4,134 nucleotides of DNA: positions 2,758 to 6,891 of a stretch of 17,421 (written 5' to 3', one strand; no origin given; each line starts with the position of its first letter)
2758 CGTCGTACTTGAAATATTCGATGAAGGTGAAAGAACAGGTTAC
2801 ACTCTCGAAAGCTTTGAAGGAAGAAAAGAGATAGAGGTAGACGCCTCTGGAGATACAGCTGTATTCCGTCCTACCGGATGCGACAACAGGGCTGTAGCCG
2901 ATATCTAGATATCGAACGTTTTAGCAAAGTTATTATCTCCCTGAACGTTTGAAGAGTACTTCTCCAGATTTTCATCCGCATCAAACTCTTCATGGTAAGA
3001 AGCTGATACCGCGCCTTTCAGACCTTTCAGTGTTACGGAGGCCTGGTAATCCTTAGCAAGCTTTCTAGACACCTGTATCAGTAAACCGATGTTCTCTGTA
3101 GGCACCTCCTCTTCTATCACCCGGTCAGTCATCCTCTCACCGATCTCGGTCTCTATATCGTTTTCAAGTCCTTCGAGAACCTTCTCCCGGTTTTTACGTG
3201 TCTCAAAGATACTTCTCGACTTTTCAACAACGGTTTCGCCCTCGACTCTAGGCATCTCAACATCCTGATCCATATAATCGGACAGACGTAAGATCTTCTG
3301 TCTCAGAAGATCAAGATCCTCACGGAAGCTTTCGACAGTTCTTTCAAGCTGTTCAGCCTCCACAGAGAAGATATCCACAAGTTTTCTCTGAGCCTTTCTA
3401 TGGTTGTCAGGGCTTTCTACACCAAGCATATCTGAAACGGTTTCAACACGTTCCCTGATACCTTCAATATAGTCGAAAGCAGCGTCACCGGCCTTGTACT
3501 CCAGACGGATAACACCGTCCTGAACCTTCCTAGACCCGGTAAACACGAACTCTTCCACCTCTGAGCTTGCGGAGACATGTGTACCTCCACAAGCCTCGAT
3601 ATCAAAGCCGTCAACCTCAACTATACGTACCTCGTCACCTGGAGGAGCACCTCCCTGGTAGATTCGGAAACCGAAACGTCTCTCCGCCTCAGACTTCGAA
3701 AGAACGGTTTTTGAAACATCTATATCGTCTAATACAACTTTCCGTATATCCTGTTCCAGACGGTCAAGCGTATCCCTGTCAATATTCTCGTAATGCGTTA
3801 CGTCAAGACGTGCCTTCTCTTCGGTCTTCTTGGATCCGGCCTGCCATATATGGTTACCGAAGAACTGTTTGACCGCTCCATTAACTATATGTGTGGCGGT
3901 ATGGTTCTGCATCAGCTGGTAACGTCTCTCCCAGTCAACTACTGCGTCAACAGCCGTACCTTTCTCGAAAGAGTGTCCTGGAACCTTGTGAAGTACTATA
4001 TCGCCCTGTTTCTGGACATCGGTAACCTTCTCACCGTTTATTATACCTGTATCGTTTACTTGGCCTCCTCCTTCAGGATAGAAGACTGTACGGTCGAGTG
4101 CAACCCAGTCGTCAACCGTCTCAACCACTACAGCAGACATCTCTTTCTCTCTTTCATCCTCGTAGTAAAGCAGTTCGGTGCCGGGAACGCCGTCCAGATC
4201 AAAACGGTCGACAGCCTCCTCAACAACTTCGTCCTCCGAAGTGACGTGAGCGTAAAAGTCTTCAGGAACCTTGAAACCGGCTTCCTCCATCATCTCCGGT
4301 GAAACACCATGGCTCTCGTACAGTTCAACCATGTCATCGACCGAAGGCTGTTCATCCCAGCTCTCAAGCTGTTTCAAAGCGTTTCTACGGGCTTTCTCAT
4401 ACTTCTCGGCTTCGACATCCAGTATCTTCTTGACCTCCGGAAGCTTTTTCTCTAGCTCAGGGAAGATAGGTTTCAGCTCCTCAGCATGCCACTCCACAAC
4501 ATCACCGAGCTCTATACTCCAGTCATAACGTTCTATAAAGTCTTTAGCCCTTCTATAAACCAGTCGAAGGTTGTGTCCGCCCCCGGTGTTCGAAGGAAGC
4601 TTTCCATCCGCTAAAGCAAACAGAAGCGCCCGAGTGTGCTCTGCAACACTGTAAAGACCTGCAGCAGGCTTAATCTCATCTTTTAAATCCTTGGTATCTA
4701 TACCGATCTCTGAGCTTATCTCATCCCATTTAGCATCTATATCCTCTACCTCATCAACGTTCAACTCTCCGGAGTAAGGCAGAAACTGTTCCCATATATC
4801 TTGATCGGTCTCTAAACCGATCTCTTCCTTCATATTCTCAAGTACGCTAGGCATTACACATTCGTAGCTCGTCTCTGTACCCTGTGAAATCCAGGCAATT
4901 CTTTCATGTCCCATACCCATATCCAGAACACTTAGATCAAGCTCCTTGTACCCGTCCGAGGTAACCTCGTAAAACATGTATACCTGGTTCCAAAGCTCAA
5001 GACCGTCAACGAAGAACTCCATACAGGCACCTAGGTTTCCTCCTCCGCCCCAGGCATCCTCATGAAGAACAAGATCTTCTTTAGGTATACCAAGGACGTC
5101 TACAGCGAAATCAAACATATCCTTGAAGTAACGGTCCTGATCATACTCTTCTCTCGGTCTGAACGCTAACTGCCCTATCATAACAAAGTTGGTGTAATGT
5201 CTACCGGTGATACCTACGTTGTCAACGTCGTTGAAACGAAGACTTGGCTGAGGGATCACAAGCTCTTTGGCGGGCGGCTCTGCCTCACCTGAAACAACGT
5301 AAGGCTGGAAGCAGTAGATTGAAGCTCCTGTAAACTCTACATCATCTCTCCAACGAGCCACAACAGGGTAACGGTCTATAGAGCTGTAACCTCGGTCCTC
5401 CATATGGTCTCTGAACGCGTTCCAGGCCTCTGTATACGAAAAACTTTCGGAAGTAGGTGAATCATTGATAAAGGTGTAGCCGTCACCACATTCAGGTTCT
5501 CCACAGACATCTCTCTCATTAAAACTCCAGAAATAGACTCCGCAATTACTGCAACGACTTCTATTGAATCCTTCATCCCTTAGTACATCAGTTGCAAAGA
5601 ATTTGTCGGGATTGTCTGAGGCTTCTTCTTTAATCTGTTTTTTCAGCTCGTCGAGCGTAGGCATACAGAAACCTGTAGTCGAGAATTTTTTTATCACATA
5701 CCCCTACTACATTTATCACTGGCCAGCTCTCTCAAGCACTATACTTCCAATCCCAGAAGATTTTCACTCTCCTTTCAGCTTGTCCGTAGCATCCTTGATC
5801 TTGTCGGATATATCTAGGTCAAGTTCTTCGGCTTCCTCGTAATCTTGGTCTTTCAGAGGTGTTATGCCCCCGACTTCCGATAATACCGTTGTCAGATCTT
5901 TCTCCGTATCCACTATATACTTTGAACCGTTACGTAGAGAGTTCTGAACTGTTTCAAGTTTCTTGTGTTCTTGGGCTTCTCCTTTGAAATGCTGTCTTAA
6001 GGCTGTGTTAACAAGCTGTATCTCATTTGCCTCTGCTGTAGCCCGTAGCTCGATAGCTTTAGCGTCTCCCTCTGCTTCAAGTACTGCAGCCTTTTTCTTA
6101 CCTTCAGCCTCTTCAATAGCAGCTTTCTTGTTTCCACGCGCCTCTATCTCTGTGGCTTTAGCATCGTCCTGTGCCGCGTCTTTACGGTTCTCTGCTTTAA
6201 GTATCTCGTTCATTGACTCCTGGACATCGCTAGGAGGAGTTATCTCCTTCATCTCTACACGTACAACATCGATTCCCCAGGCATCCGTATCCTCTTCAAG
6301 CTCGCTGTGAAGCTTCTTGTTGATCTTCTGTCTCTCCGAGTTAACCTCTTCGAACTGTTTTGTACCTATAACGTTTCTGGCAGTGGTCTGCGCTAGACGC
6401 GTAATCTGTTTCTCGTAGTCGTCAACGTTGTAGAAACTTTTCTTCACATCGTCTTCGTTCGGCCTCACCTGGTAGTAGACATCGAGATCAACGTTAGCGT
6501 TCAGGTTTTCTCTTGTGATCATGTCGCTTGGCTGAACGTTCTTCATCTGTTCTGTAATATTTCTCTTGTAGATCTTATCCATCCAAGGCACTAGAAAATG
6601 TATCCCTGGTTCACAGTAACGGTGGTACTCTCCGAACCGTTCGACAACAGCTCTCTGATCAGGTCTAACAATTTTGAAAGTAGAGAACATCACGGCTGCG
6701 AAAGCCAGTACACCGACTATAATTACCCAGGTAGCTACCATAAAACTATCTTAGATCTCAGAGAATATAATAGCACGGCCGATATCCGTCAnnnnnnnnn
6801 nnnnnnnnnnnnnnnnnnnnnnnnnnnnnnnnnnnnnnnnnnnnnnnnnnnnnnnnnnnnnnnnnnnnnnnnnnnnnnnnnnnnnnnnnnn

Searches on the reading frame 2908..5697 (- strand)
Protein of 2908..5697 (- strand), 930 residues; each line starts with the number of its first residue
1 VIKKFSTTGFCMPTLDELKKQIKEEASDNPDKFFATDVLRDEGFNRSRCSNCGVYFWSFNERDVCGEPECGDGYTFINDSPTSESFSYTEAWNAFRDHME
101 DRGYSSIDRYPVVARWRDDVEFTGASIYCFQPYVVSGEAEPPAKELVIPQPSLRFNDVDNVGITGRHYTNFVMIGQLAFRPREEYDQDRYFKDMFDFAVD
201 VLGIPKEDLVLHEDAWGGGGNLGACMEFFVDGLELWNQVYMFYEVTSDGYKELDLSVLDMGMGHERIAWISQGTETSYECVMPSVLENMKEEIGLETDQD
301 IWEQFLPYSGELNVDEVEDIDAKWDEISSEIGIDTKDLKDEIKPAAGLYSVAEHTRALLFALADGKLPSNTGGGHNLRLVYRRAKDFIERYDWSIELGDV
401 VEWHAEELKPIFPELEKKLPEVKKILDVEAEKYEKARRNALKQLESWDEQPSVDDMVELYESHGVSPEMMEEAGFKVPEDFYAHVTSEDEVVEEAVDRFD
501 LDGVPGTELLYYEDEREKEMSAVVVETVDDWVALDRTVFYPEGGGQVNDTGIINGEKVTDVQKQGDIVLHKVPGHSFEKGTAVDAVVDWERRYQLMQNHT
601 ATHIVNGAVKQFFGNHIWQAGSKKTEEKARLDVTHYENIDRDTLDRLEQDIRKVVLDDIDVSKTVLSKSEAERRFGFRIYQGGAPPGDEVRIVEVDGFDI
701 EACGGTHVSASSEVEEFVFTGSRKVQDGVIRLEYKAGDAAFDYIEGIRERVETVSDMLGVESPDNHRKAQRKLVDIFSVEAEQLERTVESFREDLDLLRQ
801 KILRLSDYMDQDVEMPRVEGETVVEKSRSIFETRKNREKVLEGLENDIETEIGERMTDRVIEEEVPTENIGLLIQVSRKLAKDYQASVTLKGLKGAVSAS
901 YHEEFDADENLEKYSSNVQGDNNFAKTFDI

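Call 48: search_protein_families(library=pfam, proteins=[window:2908-5697:-], max_evalue=0.001)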
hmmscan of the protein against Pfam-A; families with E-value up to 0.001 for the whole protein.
window:2908-5697:- (930 aa): 2 families
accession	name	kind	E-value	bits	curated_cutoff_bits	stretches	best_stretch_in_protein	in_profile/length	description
PF01411.24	tRNA-synt_2c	-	1.7e-74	251.8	30.3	1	93-591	4-552/552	tRNA synthetases class II (A)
PF07973.19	tRNA_SAD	-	6.8e-11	42.4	24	1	690-733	1-44/44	Threonyl and Alanyl tRNA synthetase second additional domain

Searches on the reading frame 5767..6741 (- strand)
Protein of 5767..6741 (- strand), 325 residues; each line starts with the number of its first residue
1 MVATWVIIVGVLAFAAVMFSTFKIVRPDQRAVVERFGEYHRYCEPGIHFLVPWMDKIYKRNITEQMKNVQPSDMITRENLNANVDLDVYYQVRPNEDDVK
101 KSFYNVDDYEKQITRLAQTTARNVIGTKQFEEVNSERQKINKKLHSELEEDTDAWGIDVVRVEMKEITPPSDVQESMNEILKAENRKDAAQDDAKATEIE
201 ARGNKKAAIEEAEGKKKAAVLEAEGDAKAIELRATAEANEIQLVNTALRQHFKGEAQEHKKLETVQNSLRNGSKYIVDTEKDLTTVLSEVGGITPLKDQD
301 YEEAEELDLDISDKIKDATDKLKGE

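Call 48: search_protein_families(library=pfam, proteins=[window:5767-6741:-], max_evalue=0.001)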
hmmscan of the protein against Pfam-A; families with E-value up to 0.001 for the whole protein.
window:5767-6741:- (325 aa): 1 family
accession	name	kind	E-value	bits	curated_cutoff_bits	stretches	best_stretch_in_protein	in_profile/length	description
PF01145.31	Band_7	-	5.5e-38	131.2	23.6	1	23-196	1-174/176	SPFH domain / Band 7 family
